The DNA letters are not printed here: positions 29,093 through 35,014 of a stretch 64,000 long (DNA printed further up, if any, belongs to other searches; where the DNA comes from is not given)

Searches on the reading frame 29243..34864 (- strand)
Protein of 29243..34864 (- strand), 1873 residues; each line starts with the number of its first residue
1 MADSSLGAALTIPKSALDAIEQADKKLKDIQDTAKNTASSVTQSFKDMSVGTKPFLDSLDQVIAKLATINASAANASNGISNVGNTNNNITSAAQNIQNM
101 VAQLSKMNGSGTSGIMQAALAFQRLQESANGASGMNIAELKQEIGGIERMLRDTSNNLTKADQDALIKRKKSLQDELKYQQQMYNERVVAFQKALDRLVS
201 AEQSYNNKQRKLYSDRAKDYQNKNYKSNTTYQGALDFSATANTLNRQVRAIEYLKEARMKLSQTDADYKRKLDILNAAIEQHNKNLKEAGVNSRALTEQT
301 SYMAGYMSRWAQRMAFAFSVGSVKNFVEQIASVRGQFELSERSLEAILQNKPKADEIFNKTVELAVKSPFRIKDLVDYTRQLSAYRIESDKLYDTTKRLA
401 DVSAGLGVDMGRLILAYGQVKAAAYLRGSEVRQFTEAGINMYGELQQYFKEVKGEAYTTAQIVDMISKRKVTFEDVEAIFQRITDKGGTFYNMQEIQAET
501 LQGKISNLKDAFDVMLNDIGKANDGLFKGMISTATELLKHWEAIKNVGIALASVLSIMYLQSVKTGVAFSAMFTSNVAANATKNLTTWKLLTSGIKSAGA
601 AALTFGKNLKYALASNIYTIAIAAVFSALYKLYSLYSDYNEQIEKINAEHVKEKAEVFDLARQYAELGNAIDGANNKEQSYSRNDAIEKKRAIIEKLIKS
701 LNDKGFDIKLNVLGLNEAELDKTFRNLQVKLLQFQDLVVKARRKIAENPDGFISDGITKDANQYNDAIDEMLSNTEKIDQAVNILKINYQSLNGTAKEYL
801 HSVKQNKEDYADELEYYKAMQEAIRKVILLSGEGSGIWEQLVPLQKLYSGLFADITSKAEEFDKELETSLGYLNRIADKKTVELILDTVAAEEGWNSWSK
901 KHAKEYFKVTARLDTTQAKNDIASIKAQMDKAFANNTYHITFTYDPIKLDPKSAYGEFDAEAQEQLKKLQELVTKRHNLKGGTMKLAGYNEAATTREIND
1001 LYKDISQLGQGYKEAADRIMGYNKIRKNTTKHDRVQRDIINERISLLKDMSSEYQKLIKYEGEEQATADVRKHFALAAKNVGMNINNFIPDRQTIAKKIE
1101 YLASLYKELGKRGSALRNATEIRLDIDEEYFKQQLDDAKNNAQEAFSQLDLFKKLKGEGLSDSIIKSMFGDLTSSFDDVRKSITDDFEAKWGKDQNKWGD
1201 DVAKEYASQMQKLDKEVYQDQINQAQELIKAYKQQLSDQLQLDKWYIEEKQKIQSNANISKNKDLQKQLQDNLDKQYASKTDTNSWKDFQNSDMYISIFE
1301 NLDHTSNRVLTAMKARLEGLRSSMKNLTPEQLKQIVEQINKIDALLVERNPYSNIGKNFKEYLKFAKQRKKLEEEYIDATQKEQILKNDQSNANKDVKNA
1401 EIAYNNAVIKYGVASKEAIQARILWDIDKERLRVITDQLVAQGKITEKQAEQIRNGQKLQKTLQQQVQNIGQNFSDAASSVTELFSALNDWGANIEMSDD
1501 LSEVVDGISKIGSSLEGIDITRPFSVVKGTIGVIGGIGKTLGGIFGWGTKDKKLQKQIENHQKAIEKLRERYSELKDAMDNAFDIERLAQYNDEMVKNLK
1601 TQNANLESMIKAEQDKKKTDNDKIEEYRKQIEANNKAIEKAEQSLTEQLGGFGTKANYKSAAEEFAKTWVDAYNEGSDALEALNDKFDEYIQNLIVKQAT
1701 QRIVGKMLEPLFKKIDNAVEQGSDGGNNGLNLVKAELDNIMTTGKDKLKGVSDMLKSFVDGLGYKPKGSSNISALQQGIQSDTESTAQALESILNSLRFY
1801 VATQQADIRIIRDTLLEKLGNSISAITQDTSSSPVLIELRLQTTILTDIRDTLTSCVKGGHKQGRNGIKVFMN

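Call 18: search_protein_families(library=phrogs, proteins=[window:29243-34864:-], max_evalue=0.001)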
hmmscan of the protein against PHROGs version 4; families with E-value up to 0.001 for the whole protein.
window:29243-34864:- (1873 aa): 5 families
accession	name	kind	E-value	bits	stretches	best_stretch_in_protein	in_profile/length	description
phrog_9959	-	tail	1.1e-84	286.1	3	277-547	21-282/1708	tail length tape measure protein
phrog_21917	-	unknown function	3.7e-38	132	1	1223-1832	841-1367/1395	-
phrog_29251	-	tail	2e-08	34.4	1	316-520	31-228/560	tail length tape measure protein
phrog_4211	-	tail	0.00068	17.7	1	494-1150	874-1480/2625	tail length tape measure protein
phrog_1499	-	unknown function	0.00084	19.7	1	6-177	133-311/427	-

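Call 19: search_protein_families(library=pfam, proteins=[window:29243-34864:-], max_evalue=0.001)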
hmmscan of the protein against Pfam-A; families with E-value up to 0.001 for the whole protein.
window:29243-34864:- (1873 aa): 1 family
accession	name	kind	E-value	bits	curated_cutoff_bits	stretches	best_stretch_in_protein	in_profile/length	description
PF20155.4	TMP_3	-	1.8e-16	60.8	41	1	329-520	2-191/192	Tape measure protein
